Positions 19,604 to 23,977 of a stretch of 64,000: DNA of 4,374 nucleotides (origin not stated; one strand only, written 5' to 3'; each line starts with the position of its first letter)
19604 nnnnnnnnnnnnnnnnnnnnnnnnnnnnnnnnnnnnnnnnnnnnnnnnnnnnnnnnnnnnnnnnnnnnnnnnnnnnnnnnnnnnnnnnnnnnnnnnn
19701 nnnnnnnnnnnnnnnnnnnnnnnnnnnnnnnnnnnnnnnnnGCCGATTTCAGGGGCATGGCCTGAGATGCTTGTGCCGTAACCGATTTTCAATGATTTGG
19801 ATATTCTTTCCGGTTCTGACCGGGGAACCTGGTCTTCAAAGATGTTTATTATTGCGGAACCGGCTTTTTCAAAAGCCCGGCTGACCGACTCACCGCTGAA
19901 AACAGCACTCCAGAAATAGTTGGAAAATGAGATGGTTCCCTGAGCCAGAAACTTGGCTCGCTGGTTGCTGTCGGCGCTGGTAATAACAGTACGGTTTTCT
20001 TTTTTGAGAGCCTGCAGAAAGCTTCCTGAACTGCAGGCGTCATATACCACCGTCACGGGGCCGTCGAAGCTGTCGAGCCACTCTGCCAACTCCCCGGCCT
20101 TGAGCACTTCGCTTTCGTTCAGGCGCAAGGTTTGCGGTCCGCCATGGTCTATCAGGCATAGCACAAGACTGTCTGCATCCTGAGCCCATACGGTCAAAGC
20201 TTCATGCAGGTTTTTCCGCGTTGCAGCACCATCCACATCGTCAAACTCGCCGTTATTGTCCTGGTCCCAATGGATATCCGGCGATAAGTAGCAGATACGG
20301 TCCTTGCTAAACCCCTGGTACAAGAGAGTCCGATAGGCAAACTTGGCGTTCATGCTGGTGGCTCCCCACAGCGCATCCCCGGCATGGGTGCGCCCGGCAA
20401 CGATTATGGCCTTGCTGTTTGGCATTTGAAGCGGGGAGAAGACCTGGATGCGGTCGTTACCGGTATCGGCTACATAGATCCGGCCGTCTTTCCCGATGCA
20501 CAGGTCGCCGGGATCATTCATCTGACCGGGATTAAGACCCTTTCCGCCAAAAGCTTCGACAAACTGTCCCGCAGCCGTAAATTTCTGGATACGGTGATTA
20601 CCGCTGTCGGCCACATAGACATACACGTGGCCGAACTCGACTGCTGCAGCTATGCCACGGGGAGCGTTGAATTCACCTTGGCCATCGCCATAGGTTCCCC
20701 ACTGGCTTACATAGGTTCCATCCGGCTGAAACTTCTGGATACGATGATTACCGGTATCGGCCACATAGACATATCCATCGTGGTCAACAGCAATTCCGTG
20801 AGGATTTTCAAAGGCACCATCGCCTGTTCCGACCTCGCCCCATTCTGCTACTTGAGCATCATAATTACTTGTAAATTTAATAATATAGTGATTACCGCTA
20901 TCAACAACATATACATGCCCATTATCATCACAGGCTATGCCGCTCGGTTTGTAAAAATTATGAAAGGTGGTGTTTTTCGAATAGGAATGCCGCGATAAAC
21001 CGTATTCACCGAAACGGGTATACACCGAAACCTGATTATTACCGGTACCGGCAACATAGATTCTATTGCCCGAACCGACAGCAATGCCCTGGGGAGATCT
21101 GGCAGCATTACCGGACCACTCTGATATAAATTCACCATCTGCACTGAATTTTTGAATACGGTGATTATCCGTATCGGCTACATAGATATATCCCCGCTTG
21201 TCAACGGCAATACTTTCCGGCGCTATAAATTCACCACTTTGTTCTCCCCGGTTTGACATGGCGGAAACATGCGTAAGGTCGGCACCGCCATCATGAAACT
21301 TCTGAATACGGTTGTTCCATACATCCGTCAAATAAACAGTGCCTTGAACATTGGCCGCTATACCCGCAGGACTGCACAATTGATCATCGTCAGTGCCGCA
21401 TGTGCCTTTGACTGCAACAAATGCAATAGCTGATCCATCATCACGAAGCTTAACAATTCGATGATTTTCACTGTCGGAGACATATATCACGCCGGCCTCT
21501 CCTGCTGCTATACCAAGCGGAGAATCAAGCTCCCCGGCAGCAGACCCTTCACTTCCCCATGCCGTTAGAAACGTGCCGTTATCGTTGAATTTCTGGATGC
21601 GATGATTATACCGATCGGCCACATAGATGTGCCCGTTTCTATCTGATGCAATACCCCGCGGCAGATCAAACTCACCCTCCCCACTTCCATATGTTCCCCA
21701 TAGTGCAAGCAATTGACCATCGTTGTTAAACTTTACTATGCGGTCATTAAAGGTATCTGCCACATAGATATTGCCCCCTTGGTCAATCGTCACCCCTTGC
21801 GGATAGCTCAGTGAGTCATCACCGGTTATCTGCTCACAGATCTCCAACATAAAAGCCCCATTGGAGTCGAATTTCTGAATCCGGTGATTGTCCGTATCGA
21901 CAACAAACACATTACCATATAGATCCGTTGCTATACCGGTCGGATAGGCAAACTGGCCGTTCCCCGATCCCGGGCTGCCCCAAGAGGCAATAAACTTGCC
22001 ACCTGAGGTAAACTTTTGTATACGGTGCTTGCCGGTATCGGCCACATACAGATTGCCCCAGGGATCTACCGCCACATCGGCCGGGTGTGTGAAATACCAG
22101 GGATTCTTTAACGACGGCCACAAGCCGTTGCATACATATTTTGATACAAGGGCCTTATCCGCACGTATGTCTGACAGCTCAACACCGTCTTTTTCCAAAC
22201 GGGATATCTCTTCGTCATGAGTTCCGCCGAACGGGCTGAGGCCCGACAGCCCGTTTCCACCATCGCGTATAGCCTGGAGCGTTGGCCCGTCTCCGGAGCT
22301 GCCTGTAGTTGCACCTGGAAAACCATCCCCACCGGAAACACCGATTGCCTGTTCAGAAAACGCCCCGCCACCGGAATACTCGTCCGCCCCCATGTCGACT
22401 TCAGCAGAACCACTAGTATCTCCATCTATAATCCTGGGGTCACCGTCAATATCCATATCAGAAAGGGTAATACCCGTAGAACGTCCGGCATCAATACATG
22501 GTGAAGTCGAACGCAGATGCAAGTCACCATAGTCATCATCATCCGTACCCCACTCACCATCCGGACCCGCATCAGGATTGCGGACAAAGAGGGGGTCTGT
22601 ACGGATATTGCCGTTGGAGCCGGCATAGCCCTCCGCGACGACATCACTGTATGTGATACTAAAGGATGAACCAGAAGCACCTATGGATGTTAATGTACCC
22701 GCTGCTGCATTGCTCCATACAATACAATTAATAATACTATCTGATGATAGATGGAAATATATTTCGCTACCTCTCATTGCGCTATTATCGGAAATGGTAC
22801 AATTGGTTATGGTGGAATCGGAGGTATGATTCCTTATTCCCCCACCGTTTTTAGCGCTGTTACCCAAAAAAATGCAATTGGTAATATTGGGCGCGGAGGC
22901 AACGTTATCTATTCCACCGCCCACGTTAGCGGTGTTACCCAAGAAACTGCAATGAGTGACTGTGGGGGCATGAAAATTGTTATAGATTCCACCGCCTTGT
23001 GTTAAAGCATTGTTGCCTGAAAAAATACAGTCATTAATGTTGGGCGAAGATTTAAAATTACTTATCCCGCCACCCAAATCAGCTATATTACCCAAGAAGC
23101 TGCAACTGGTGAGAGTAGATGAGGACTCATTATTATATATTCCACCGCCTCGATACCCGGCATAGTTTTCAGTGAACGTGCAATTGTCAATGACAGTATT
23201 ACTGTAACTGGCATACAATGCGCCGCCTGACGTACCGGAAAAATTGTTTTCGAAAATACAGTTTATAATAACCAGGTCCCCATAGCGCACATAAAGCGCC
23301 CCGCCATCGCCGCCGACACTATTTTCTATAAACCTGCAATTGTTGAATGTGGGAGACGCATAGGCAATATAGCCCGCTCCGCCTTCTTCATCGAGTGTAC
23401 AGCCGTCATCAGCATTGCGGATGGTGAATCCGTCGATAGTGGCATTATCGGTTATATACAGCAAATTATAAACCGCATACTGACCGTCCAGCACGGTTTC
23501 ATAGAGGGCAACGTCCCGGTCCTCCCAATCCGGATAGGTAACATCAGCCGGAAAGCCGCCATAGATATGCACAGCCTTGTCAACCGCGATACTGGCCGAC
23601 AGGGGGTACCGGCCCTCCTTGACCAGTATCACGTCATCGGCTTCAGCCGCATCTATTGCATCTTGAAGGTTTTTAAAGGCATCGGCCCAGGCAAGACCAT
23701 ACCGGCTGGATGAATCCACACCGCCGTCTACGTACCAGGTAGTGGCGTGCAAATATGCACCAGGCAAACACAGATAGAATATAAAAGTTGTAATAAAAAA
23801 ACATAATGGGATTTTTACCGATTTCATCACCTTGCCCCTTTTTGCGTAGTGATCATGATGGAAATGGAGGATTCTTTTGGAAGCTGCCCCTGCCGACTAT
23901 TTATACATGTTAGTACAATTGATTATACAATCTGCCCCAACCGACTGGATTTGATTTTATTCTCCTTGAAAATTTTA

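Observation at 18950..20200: Each giant protein carries one catalytically intact and one catalytically dead legumain-like (C13) domain in tandem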

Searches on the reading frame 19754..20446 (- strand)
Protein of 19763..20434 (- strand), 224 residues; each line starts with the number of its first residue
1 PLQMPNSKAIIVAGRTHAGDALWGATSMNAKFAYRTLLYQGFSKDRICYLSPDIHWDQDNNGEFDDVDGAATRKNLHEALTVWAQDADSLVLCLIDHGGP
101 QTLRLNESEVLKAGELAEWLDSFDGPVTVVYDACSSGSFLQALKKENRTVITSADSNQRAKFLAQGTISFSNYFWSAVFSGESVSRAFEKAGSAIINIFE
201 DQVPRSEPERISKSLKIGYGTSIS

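Call 8: search_solved_structures(query=window:19763-20434:-, max_evalue=10, show_alignments=3)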
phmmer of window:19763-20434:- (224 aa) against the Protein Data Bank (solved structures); distinct sequences matched with E-value up to 10: 2.
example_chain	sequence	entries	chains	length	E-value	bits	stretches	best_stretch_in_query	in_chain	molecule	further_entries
5obt_A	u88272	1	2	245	0.7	12.7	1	85-158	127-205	Vacuolar-processing enzyme gamma-isozyme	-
9va4_A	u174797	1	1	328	1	12.1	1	88-158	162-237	plant legumain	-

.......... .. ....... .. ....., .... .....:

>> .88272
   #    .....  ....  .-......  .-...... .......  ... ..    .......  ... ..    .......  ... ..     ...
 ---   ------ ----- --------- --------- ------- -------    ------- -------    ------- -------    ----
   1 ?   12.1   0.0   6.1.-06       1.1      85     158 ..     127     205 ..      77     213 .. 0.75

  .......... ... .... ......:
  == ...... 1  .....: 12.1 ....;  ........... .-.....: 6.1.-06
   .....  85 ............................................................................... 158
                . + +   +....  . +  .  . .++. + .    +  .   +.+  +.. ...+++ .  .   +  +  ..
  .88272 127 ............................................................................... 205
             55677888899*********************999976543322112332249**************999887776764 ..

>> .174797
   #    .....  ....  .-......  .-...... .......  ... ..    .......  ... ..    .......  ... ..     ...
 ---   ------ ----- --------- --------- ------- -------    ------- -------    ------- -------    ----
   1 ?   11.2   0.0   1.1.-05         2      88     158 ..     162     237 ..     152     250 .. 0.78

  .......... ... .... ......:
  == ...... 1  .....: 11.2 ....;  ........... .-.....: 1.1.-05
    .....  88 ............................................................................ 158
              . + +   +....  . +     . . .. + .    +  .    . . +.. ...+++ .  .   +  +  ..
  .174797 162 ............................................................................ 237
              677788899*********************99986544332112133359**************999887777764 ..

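Call 10: search_protein_families(library=pfam, proteins=[window:19763-20434:-], max_evalue=10)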
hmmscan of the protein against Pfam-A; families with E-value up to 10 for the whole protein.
window:19763-20434:- (224 aa): 1 family
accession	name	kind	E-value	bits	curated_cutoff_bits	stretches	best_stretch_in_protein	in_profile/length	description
PF01650.23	Peptidase_C13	-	1.9e-09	37.9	22.8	1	83-162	104-188/258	Peptidase C13 family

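Call 18: search_solved_structures(query=A1, max_evalue=1, show_alignments=3)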
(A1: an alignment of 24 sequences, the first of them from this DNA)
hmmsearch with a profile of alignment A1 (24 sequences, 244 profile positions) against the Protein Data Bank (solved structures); distinct sequences matched with E-value up to 1: 37.
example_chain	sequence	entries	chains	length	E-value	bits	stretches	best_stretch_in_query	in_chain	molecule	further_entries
6dhi_A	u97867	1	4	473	4.6e-08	35.8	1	88-171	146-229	Asparaginyl endopeptidase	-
6l4w_A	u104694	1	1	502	1.4e-07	34.2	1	88-171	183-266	Asparaginyl endopeptidase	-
6l4v_A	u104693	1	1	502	2.1e-07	33.6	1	88-170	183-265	Asparaginyl endopeptidase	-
6lko_A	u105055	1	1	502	2.3e-07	33.6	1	88-171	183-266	Asparaginyl endopeptidase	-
6l4y_A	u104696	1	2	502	3.5e-07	33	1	88-171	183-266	Asparaginyl endopeptidase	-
4aw9_A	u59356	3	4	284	4.1e-07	32.7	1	88-170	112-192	LEGUMAIN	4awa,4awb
4noj_A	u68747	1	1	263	4.1e-07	32.7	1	89-168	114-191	Legumain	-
5obt_A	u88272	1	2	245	6e-07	32.2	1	88-170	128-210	Vacuolar-processing enzyme gamma-isozyme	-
5h0i_A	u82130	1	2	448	8.3e-07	31.7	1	88-170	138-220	Asparaginyl endopeptidase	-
6l4x_A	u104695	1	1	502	9.4e-07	31.5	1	88-171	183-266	Asparaginyl endopeptidase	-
4nol_A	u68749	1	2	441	1.1e-06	31.3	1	89-168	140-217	Legumain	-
4nok_A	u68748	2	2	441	1.1e-06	31.3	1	89-168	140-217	Legumain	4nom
9va4_A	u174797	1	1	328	1.2e-06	31.2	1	88-170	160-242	plant legumain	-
4d3x_A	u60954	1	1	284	1.5e-06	30.9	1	89-168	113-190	LEGUMAIN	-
5lu8_A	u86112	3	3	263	1.8e-06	30.6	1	88-169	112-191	Legumain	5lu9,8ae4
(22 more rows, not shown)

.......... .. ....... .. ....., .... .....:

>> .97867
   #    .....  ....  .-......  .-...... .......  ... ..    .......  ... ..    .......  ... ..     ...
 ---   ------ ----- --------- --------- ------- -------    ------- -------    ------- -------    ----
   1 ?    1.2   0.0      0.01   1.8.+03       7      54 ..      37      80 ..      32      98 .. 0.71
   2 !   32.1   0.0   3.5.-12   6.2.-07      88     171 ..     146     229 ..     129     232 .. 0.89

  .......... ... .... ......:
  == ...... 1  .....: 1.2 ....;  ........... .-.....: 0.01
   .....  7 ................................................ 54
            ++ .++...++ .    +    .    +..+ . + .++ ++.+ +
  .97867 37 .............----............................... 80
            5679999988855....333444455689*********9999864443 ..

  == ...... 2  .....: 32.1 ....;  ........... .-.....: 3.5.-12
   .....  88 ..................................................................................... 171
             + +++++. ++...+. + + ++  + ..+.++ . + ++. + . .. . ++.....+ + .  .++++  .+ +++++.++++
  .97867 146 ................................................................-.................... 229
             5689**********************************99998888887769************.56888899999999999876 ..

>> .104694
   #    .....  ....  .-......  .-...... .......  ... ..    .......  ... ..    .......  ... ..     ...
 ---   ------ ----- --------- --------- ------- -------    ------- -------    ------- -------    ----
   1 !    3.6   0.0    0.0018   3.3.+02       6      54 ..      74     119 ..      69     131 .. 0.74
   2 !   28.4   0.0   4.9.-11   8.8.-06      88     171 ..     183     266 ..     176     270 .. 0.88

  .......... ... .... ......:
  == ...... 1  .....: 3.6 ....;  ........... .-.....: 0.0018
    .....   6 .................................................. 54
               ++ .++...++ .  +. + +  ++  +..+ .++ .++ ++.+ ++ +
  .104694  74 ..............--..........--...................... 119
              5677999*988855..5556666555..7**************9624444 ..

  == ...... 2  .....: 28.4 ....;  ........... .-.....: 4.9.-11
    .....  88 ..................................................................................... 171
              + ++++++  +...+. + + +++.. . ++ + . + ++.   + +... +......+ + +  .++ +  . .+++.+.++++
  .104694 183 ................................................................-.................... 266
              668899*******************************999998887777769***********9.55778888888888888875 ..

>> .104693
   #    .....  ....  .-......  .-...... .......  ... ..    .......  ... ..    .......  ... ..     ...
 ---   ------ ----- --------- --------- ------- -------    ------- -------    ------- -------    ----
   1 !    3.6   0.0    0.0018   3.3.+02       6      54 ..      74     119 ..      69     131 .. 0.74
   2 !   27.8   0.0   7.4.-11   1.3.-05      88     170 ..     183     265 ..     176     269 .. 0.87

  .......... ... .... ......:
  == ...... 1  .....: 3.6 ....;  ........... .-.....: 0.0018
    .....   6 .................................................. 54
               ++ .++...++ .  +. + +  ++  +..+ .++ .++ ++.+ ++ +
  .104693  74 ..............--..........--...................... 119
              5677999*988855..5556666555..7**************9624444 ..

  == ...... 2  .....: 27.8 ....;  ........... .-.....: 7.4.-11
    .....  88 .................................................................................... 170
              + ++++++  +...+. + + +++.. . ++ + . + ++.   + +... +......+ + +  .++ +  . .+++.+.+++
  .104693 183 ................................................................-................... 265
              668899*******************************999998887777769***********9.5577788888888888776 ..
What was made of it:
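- Tried and rejected: Those hits have E of 0.06-0.12 against 5e-8 for legumain (call 18).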

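Call 22: find_related_loci(query=A3, collection=genome_contigs, flank=6000)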
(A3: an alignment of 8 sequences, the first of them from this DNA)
Query A3 (231 aa) in genome_contigs; peptide patterns used: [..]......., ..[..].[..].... (x = any residue, [..] = any of these).
116 stretches matched a pattern; 70 encode a relative of the query (tblastn E <= 1e-3); 70 distinct loci.
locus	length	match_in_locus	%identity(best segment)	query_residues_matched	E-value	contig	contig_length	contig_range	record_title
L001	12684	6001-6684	51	10-231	3e-67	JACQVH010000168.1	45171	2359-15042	MAG: Candidatus Hydrogenedentota bacterium isolate NC_groundwater_1458_Ag_S-0.65um_59_18 S_p65_S5_coassembly_k141_297123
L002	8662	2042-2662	51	10-208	5e-63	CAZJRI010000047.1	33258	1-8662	MAG TPA_asm: uncultured Pseudomonadales bacterium isolate SRP200020_co5_13 genome assembly, contig: NODE_1971_length_332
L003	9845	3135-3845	47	1-230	9e-63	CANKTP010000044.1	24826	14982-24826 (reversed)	MAG: Candidatus Hydrogenedentes bacterium isolate TH-Jun18-22 genome assembly, contig: TH-Jun18-C4041, whole genome shot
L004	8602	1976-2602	54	1-199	2e-61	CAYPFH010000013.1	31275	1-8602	MAG TPA_asm: uncultured Desulfobacterales bacterium isolate SRP141376_co4_188 genome assembly, contig: NODE_2600_length_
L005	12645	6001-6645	49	1-209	5e-60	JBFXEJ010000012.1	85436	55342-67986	MAG: Desulfococcaceae bacterium isolate CA_2019_TPIn_113 NODE_965_length_85436_cov_7.999039_TPIn, whole genome shotgun s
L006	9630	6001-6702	47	12-229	5e-60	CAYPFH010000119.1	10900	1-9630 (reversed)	MAG TPA_asm: uncultured Desulfobacterales bacterium isolate SRP141376_co4_188 genome assembly, contig: NODE_9958_length_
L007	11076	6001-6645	52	1-199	7e-59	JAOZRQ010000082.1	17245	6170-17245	MAG: Desulfobacterales bacterium isolate GMC6.concoct.52 GMC6_2820_length_17245_cov_12.278709, whole genome shotgun sequ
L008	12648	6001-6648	49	1-208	9e-59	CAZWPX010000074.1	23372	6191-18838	MAG TPA_asm: uncultured Desulfobacterales bacterium isolate SRP167671_co1_84 genome assembly, contig: NODE_2495_length_2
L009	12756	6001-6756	46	1-231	9e-59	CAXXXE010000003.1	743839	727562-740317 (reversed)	MAG: Desulfatiglandales bacterium isolate d5234fa8-f814-4557-af24-a28d4dae9633 genome assembly, contig: contig_3, whole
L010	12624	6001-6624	50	1-199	4e-58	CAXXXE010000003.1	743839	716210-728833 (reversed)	MAG: Desulfatiglandales bacterium isolate d5234fa8-f814-4557-af24-a28d4dae9633 genome assembly, contig: contig_3, whole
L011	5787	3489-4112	49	1-199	4e-58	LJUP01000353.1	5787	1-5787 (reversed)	MAG: Bacteroides sp. SM23_62 WORSMTZ_47152, whole genome shotgun sequence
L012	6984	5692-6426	44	6-231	4e-58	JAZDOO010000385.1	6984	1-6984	MAG: Pseudomonadota bacterium isolate MEGAHIT-group-0.780 k141_7246967, whole genome shotgun sequence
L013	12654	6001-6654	48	1-209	1e-57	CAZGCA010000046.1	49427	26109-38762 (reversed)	MAG TPA_asm: uncultured bacterium isolate SRP068000_co1_623 genome assembly, contig: NODE_604_length_49427_cov_8.906080,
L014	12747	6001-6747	45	1-229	7e-58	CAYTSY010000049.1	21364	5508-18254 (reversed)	MAG TPA_asm: uncultured Desulfobacteraceae bacterium isolate binchicken_co232_234 genome assembly, contig: NODE_4676_len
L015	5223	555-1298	45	1-231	1e-57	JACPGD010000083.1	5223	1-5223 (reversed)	MAG: Candidatus Hydrogenedentota bacterium isolate NC_groundwater_378_Ag_B-0.1um_61_12 GD18-4_B1_scaffold_204837, whole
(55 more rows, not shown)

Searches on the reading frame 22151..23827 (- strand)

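Call 70: search_protein_families(library=pfam, proteins=[window:22151-23827:-], max_evalue=1)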
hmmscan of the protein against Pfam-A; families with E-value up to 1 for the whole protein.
window:22151-23827:- (559 aa): 2 families
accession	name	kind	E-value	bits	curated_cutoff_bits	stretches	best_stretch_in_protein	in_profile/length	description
PF02415.23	Chlam_PMP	-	5.2e-13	48.2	20.6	5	189-207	1-19/19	Chlamydia polymorphic membrane protein (Chlamydia_PMP) repeat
PF17161.10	DUF5123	-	0.0062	18.1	35.1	0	160-233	2-78/113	Domain of unknown function (DUF5123)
